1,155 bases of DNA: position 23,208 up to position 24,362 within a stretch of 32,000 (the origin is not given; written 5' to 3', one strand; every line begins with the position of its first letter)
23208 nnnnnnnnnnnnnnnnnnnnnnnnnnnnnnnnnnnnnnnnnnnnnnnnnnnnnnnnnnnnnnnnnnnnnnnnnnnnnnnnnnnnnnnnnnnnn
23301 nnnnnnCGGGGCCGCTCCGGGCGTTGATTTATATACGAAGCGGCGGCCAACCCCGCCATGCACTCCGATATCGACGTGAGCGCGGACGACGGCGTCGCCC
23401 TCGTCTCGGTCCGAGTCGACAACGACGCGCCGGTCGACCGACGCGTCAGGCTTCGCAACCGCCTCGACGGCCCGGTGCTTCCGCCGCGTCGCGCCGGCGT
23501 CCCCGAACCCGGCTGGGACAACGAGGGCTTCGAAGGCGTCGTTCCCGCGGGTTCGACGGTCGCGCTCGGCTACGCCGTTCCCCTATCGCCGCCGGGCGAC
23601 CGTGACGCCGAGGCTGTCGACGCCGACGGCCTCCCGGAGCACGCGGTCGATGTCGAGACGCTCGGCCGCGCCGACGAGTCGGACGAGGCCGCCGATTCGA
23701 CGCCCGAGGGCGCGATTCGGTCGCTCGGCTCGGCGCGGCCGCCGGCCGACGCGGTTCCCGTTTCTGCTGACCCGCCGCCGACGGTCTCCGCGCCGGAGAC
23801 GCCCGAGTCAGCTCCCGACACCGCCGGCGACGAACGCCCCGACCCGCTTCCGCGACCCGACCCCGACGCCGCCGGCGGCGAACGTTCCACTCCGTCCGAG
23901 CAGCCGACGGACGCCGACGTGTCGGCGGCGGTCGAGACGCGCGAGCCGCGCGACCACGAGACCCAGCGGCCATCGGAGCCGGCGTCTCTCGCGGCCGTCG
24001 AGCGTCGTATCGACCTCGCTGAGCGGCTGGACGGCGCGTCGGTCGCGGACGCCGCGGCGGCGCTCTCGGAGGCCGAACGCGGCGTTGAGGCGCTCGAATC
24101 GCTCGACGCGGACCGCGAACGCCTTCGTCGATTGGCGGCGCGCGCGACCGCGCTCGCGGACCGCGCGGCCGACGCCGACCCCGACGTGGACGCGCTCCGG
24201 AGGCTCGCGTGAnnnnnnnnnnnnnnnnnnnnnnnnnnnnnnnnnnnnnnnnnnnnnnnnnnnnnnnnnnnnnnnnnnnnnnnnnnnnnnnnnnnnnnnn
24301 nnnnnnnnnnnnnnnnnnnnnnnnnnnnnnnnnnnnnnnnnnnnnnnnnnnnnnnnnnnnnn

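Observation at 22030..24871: Uncharacterised four-gene module ending in a MinD/ParA ATPase, built as two translationally coupled pairs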

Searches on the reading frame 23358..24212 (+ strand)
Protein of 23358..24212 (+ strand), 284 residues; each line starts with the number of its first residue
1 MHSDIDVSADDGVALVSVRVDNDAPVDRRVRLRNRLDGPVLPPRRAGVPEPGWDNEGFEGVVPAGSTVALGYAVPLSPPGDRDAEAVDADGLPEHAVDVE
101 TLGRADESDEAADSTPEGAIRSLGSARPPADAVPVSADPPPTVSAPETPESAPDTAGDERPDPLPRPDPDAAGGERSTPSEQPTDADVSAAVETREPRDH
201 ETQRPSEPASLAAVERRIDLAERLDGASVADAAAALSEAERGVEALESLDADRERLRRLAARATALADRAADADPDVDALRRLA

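Call 3: search_protein_families(library=pfam, proteins=[window:23358-24212:+], max_evalue=0.1)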
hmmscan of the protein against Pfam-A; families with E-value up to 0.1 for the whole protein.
window:23358-24212:+ (284 aa): 1 family
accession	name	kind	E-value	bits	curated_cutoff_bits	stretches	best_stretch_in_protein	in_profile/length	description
PF25256.1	DUF7857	-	9e-48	162.3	27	1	11-133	1-123/123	Family of unknown function (DUF7857)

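Call 4: search_protein_families(library=ncbifam, proteins=[window:23358-24212:+], max_evalue=0.1)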
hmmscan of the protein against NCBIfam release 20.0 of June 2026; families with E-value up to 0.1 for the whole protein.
window:23358-24212:+ (284 aa): 0 families

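Call 16: find_homologous_proteins(query=window:23358-24212:+, max_evalue=0.001)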
Query window:23358-24212:+ (284 aa): 215 proteins with E <= 0.001 among 8000 candidates; the best 120 are listed.
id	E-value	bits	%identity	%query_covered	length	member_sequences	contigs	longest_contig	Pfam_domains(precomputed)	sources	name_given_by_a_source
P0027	5.6e-154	530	94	89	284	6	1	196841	PF25256.2,PF26296.1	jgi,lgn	-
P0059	1.5e-142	492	92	100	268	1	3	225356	PF25256.2,PF26296.1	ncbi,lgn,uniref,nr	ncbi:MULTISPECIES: hypothetical protein [unclassified Haloferax]|uniref:DUF7857 domain-containing pr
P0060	2.8e-115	403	72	87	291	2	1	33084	PF25256.2,PF26296.1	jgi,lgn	-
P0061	2.2e-108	380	72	100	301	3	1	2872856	PF25256.2,PF26296.1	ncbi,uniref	ncbi:hypothetical protein [Haloferax denitrificans]|uniref:DUF7857 domain-containing protein n=1 Tax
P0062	9.7e-107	375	71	100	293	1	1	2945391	PF25256.2,PF26296.1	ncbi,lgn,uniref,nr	ncbi:DUF7857 domain-containing protein [Haloferax gibbonsii]|uniref:DUF8080 domain-containing protei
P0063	1.7e-104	367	68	89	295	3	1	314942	PF25256.2,PF26296.1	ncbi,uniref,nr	ncbi:hypothetical protein C5B91_13230 [Haloferax sp. Atlit-10N]|uniref:DUF7857 domain-containing pro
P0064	4.0e-101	356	67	89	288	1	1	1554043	PF25256.2,PF26296.1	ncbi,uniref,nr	ncbi:hypothetical protein C5B90_06705 [Haloferax sp. Atlit-12N]|uniref:DUF7857 domain-containing pro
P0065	4.6e-98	346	67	91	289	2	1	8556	PF25256.2,PF26296.1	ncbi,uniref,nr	ncbi:hypothetical protein NKF06_18445 [Haloferax sp. AB510]|uniref:DUF7857 domain-containing protein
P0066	8.1e-98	345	69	88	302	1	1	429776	PF25256.2,PF26296.1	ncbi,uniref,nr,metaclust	ncbi:DUF7857 domain-containing protein [Haloferax marisrubri]|uniref:DUF8080 domain-containing prote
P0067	2.9e-69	252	76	58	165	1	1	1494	PF25256.2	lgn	-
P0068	2.3e-64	236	54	100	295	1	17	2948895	PF25256.2,PF26296.1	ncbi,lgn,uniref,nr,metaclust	ncbi:hypothetical protein E6P09_04250 [Haloferax mediterranei ATCC 33500]|uniref:DUF8080 domain-cont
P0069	2.2e-63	233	48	89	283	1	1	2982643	PF25256.2,PF26296.1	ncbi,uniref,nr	ncbi:hypothetical protein GJR96_04130 [Haloferax sp. MBLA0076]|uniref:DUF8080 domain-containing prot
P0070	5.9e-61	225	47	89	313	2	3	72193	PF25256.2,PF26296.1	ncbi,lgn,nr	ncbi:hypothetical protein C455_15378 [Haloferax larsenii JCM 13917]|nr:hypothetical protein [Halofer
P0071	1.7e-59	220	45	89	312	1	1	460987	PF25256.2,PF26296.1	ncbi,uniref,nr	ncbi:DUF7857 domain-containing protein [Haloferax larsenii]|uniref:DUF8080 domain-containing protein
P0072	1.3e-57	214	53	100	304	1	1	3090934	PF25256.2,PF26296.1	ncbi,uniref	ncbi:hypothetical protein [Haloferax sp. YSSS75]|uniref:DUF7857 domain-containing protein n=1 Tax=Ha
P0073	4.6e-57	212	43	89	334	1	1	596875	PF25256.2,PF26296.1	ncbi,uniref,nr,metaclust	ncbi:hypothetical protein C453_03389 [Haloferax elongans ATCC BAA-1513]|uniref:DUF8080 domain-contai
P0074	6.1e-57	211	51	100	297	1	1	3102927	PF25256.2,PF26296.1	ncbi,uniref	ncbi:hypothetical protein ACH9L7_11990 [Haloferax sp. S1W]|uniref:DUF7857 domain-containing protein 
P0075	4.1e-56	209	42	89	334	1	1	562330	PF25256.2,PF26296.1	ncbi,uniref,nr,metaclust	ncbi:hypothetical protein C440_08307 [Haloferax mucosum ATCC BAA-1512]|uniref:DUF8080 domain-contain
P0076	4.8e-54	202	46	100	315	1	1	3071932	PF25256.2,PF26296.1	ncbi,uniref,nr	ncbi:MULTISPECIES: hypothetical protein [Haloferax]|uniref:DUF8080 domain-containing protein n=1 Tax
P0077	3.3e-51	193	48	100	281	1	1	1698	PF25256.2,PF26296.1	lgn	-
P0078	1.9e-40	157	57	47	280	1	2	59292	PF25256.2,PF26296.1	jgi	jgi:hypothetical protein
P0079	1.9e-39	154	46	94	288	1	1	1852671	PF25256.2,PF26296.1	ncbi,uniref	ncbi:hypothetical protein [Halopelagius fulvigenes]|uniref:DUF8080 domain-containing protein n=1 Tax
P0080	3.6e-39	153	40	80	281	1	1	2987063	PF25256.2,PF26296.1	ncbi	-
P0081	4.4e-37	146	44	100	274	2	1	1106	PF25256.2,PF26296.1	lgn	-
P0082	8.5e-37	145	42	100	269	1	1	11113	PF25256.2,PF26296.1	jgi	jgi:hypothetical protein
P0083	7.3e-36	142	47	99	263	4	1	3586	PF25256.2,PF26296.1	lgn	-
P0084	1.6e-34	138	43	79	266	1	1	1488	PF25256.2,PF26296.1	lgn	-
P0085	4.4e-34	136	42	97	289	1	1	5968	PF25256.2,PF26296.1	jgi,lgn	jgi:hypothetical protein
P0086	5.1e-34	136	40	100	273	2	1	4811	PF25256.2,PF26296.1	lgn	-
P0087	6.3e-33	133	39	97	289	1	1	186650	PF25256.2,PF26296.1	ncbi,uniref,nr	ncbi:DUF7857 domain-containing protein [Halorientalis salina]|uniref:DUF7857 domain-containing prote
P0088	1.0e-32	132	44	99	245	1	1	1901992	PF25256.2,PF26296.1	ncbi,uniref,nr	ncbi:hypothetical protein NDI76_01770 [Halogeometricum sp. S1BR25-6]|uniref:DUF8080 domain-containin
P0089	1.5e-32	131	56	48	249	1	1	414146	PF25256.2,PF26296.1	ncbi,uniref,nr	ncbi:hypothetical protein [Halogeometricum luteum]|uniref:DUF8080 domain-containing protein n=1 Tax=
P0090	3.1e-32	130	39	100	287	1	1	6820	PF25256.2,PF26296.1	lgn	-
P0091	6.5e-32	129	42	99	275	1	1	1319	PF25256.2,PF26296.1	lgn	-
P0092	7.2e-32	129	44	79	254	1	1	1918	PF25256.2,PF26296.1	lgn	-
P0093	4.2e-31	127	42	100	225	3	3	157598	PF25256.2,PF26296.1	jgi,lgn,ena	-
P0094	5.2e-31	126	41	100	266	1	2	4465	PF25256.2,PF26296.1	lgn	-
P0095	5.3e-31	126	46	59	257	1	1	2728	PF25256.2,PF26296.1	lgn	-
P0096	5.4e-31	126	44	99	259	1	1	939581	PF25256.2,PF26296.1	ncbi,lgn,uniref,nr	ncbi:DUF7857 domain-containing protein [Halogeometricum limi]|uniref:DUF8080 domain-containing prote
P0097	1.1e-30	125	40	100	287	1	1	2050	PF25256.2,PF26296.1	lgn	-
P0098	1.1e-30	125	42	100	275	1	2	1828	PF25256.2,PF26296.1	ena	-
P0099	1.9e-30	125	50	44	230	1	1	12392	PF25256.2,PF26296.1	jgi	jgi:hypothetical protein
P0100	2.0e-30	124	44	100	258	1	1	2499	PF25256.2,PF26296.1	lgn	-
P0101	2.1e-30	124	39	96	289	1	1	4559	PF25256.2,PF26296.1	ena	-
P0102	2.8e-30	124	54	49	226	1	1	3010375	PF25256.2,PF26296.1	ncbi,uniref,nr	ncbi:hypothetical protein [Haloplanus halophilus]|uniref:DUF7857 domain-containing protein n=1 Tax=H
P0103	3.2e-30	124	43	89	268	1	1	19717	PF25256.2,PF26296.1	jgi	jgi:hypothetical protein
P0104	4.3e-30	123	40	88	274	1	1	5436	PF25256.2,PF26296.1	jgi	jgi:hypothetical protein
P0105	5.6e-30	123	40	87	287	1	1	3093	PF25256.2,PF26296.1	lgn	-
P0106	8.3e-30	122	44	100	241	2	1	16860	PF25256.2,PF26296.1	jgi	-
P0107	1.4e-29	122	41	100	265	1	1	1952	PF25256.2,PF26296.1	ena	-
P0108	1.5e-29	122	41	87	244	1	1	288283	PF25256.2,PF26296.1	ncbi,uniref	ncbi:hypothetical protein [Halobaculum sp. P14]|uniref:DUF7857 domain-containing protein n=1 Tax=Hal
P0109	3.3e-29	120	42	100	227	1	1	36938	PF25256.2,PF26296.1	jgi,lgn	-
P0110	4.1e-29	120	39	100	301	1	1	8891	PF25256.2,PF26296.1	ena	-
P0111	5.0e-29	120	42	100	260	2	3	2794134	PF25256.2,PF26296.1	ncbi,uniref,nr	ncbi:hypothetical protein ACOZ4L_09710 [Haloplanus ruber]|uniref:DUF8080 domain-containing protein n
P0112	7.3e-29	119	42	96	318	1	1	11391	PF25256.2,PF26296.1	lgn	-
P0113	7.6e-29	119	43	100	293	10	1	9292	PF25256.2,PF26296.1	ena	-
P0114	7.8e-29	119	42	100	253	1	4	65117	PF25256.2,PF26296.1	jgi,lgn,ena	-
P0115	1.1e-28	119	41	100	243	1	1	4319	PF25256.2,PF26296.1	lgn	-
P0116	1.1e-28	119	38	83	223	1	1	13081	PF25256.2,PF26296.1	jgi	jgi:hypothetical protein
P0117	2.5e-28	118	40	88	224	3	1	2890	PF25256.2,PF26296.1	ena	-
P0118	3.1e-28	117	41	100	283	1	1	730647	PF25256.2,PF26296.1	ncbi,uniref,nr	ncbi:DUF7857 domain-containing protein [Halegenticoccus soli]|uniref:DUF7857 domain-containing prote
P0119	4.3e-28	117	42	100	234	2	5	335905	PF25256.2,PF26296.1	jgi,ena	-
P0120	4.6e-28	117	42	100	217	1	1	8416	PF25256.2,PF26296.1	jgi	jgi:hypothetical protein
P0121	1.1e-27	115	41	100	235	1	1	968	PF25256.2,PF26296.1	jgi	jgi:hypothetical protein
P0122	1.1e-27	115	41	100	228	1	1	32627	PF25256.2,PF26296.1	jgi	jgi:hypothetical protein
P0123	1.2e-27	115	40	94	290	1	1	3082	PF25256.2,PF26296.1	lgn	-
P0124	1.3e-27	115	39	96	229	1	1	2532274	PF25256.2,PF26296.1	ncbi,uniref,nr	ncbi:hypothetical protein [Haloplanus halobius]|uniref:DUF7857 domain-containing protein n=1 Tax=Hal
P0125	1.5e-27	115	40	98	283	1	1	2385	PF25256.2,PF26296.1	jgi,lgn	-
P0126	1.8e-27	115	39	100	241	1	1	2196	PF25256.2,PF26296.1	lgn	-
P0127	2.2e-27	114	42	100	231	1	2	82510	PF25256.2,PF26296.1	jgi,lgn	-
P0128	2.2e-27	114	43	100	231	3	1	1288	PF25256.2,PF26296.1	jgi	jgi:hypothetical protein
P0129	2.3e-27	114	39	100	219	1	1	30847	PF25256.2,PF26296.1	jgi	jgi:hypothetical protein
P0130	3.7e-27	114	40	80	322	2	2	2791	PF25256.2,PF26296.1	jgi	jgi:hypothetical protein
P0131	3.8e-27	114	40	100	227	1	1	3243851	PF25256.2,PF26296.1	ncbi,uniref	ncbi:hypothetical protein [Haloplanus salilacus]|uniref:DUF7857 domain-containing protein n=1 Tax=Ha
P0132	4.0e-27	114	39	100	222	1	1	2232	PF25256.2,PF26296.1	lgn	-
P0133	4.1e-27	114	39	88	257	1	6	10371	PF25256.2,PF26296.1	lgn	-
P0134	4.4e-27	113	39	99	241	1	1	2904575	PF25256.2,PF26296.1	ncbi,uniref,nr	ncbi:hypothetical protein B4589_008365 [Halolamina sp. CBA1230]|uniref:DUF7857 domain-containing pro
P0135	4.4e-27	113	36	83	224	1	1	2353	PF25256.2,PF26296.1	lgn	-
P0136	5.1e-27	113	38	99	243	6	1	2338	PF25256.2,PF26296.1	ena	-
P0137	6.8e-27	113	52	45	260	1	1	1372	PF25256.2,PF26296.1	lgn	-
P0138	7.8e-27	113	40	85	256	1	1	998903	PF25256.2,PF26296.1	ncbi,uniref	ncbi:hypothetical protein [Halobaculum sp. D14]|uniref:DUF7857 domain-containing protein n=1 Tax=Hal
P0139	1.0e-26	112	38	100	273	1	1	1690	PF25256.2,PF26296.1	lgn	-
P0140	1.1e-26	112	47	47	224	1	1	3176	PF25256.2,PF26296.1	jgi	-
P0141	1.5e-26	112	52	46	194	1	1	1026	PF25256.2,PF26296.1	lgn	-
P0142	1.9e-26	111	41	99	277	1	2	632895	PF25256.2,PF26296.1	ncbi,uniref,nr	ncbi:DUF7857 domain-containing protein [Halegenticoccus tardaugens]|uniref:DUF7857 domain-containing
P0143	2.0e-26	111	40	100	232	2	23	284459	PF25256.2,PF26296.1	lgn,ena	-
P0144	2.5e-26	111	63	28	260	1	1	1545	PF25256.2,PF26296.1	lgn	-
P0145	3.2e-26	111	43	100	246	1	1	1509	PF25256.2,PF26296.1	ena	-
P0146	3.8e-26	110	50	47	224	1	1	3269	PF25256.2,PF26296.1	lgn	-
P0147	4.2e-26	110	41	96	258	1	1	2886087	PF25256.2,PF26296.1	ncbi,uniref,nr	ncbi:hypothetical protein Hbl1158_02150 [Halobaculum sp. CBA1158]|uniref:DUF7857 domain-containing p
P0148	4.6e-26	110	41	100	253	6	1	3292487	PF25256.2,PF26296.1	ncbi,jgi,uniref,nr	ncbi:hypothetical protein EI982_13200 [Haloplanus rallus]|jgi:hypothetical protein|uniref:DUF8080 do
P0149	5.7e-26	110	54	47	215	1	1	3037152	PF25256.2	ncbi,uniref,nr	ncbi:hypothetical protein NGM10_09675 [Halorussus salilacus]|uniref:DUF7857 domain-containing protei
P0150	6.7e-26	110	40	100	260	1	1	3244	PF25256.2,PF26296.1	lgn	-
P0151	6.7e-26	110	39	100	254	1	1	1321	PF25256.2,PF26296.1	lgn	-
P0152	7.7e-26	109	41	85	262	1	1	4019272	PF25256.2,PF26296.1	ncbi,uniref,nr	ncbi:DUF7857 domain-containing protein [Halorarum salinum]|uniref:DUF8080 domain-containing protein 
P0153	8.1e-26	109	50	47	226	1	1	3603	PF25256.2,PF26296.1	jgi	jgi:hypothetical protein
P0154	9.9e-26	109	40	100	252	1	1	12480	PF25256.2,PF26296.1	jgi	-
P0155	1.1e-25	109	42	96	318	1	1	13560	PF25256.2,PF26296.1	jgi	jgi:hypothetical protein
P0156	1.4e-25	109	39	99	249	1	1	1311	PF25256.2,PF26296.1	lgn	-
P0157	1.4e-25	109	39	100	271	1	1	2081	PF25256.2,PF26296.1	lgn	-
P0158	1.4e-25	109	38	89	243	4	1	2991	PF25256.2,PF26296.1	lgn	-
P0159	1.7e-25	108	39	100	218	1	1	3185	PF25256.2,PF26296.1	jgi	jgi:hypothetical protein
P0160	1.9e-25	108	38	88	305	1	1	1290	PF25256.2,PF26296.1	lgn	-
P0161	1.9e-25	108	38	100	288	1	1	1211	PF25256.2,PF26296.1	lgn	-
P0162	1.9e-25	108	41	96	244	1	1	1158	PF25256.2,PF26296.1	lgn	-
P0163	1.9e-25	108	37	88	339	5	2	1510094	PF25256.2,PF26296.1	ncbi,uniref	ncbi:hypothetical protein [Halobellus litoreus]|uniref:DUF8080 domain-containing protein n=1 Tax=Hal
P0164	2.2e-25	108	41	100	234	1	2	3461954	PF25256.2,PF26296.1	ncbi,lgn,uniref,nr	ncbi:DUF7857 domain-containing protein [Haloplanus aerogenes]|uniref:DUF8080 domain-containing prote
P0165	2.3e-25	108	39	100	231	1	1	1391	PF25256.2,PF26296.1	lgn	-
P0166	2.3e-25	108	40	100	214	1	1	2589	PF25256.2,PF26296.1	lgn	-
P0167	3.5e-25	107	50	44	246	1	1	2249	PF25256.2,PF26296.1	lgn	-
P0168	4.2e-25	107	37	100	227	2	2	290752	PF25256.2,PF26296.1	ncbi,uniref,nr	ncbi:DUF7857 domain-containing protein [Halolamina salifodinae]|uniref:DUF8080 domain-containing pro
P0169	4.5e-25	107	41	96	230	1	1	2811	PF25256.2,PF26296.1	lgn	-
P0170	4.6e-25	107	37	92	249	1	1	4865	PF25256.2,PF26296.1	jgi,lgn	-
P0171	4.8e-25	107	43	100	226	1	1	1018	PF25256.2,PF26296.1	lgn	-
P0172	6.5e-25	106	37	100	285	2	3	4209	PF25256.2,PF26296.1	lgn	-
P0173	8.2e-25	106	38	99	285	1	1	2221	PF25256.2,PF26296.1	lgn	-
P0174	9.8e-25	106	51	43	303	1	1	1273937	PF25256.2,PF26296.1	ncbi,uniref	ncbi:hypothetical protein [Halobellus salinisoli]|uniref:DUF7857 domain-containing protein n=1 Tax=H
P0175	1.0e-24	106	39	100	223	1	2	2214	PF25256.2,PF26296.1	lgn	-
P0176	1.1e-24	106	39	99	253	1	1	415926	PF25256.2,PF26296.1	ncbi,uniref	ncbi:hypothetical protein [Halobaculum sp. EA56]|uniref:DUF7857 domain-containing protein n=1 Tax=Ha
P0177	1.1e-24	106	38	100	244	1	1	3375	PF25256.2,PF26296.1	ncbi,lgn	ncbi:MAG: hypothetical protein ACOCQL_05955 [Halolamina sp.]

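Call 18: find_related_loci(query=A1, collection=genome_contigs, flank=8000)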
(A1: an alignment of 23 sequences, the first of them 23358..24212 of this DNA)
Query A1 (284 aa) in genome_contigs; peptide patterns used: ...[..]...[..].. (x = any residue, [..] = any of these).
76 stretches matched a pattern; 43 encode a relative of the query (tblastn E <= 1e-3); 43 distinct loci.
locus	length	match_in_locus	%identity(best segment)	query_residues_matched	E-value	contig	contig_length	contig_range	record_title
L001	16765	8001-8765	71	1-248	4e-93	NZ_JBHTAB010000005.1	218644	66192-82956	Haloferax chudinovii strain DSM 26526 GCM70025340_7, whole genome shotgun sequence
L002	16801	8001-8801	69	1-249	4e-91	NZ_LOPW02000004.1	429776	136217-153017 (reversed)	Haloferax marisrubri strain SB3 scf100003, whole genome shotgun sequence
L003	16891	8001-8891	51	1-284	3e-56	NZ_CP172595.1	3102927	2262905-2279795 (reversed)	Haloferax sp. S1W chromosome, complete genome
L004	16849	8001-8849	47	1-254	4e-55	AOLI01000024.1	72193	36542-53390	Haloferax larsenii JCM 13917 contig_24, whole genome shotgun sequence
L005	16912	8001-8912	43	1-254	2e-50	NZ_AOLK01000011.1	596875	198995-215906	Haloferax elongans ATCC BAA-1513 contig_11, whole genome shotgun sequence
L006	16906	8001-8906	42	1-252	1e-48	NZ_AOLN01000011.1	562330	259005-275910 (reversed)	Haloferax mucosum ATCC BAA-1512 contig_11, whole genome shotgun sequence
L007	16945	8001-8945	46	1-284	4e-48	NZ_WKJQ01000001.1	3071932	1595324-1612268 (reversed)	Haloferax marinum strain MBLA0078 contig00001, whole genome shotgun sequence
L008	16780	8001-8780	45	1-280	9e-41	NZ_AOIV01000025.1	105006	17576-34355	Halogeometricum pallidum JCM 14848 contig_25, whole genome shotgun sequence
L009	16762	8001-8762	43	3-284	2e-40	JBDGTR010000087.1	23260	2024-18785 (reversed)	MAG: Haloplanus sp. isolate DAL-WCL_32_74C3R c_000000001860, whole genome shotgun sequence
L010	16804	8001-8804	46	1-266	4e-36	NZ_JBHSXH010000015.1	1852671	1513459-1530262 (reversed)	Halopelagius fulvigenes strain YIM 94188 GCM70025820_6, whole genome shotgun sequence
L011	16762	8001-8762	39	12-283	6e-35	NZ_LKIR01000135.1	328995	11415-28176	Haloparvum sedimenti strain DYS4 scaffold_135, whole genome shotgun sequence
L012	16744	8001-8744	39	4-284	6e-32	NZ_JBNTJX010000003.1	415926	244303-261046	Halobaculum sp. EA56 EA56_scaffold3, whole genome shotgun sequence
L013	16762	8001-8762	41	12-284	4e-32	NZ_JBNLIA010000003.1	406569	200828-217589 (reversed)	Haloparvum alkalitolerans strain MK62-1 JCM30442_ctg003, whole genome shotgun sequence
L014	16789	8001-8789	43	1-284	6e-31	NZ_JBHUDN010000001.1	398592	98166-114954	Haloplanus litoreus strain CGMCC 1.10456 platanus_K_21_77_1, whole genome shotgun sequence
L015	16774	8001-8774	40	12-262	1e-30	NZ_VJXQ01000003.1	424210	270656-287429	Halobellus captivus strain ZY21 scaffold3, whole genome shotgun sequence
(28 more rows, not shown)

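Call 21: find_encoding_contigs(protein=P0087, flank=8000, max_places=2)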
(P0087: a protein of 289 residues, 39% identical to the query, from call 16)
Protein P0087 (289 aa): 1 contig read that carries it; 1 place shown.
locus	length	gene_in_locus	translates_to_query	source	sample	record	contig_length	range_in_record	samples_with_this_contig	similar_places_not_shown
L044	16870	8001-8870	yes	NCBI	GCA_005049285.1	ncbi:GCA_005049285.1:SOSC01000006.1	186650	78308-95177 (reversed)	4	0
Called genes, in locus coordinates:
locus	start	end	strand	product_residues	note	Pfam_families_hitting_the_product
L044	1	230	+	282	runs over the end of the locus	PF00561:Abhydrolase_1, PF12697:Abhydrolase_6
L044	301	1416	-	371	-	-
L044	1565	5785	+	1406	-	PF17207:MCM_OB, PF00493:MCM, PF14890:Intein_splicing, PF14528:LAGLIDADG_3, PF00493:MCM, PF14890:Intein_splicing, PF00493:MCM, PF17855:MCM_lid, +6 more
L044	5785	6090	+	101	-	PF25252:DUF7854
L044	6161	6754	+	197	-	PF23365:DUF7090, PF24336:DUF7504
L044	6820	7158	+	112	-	PF25253:DUF7855, PF26293:DUF7855_C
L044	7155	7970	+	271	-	PF25254:DUF7856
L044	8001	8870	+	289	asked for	PF25256:DUF7857, PF26296:DUF8080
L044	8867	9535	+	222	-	PF00142:Fer4_NifH (faint), PF01656:CbiA, PF10609:ParA (weak), PF13614:AAA_31 (faint), PF10609:ParA (weak)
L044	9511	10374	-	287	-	PF08271:Zn_Ribbon_TF, PF00382:TFIIB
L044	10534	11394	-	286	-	-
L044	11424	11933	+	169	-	PF25257:DUF7858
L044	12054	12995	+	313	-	PF01370:Epimerase, PF05368:NmrA, PF13460:NAD_binding_10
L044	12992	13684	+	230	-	PF24374:DUF7530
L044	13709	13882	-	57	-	PF19099:DUF5786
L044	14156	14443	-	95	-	PF19102:DUF5789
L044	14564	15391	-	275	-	PF12840:HTH_20, PF25213:HVO_A0261_N (weak), PF13412:HTH_24 (weak), PF24267:HVO_1552_C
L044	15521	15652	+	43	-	PF25258:DUF7859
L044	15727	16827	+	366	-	PF02073:Peptidase_M29, PF26233:NicX (weak)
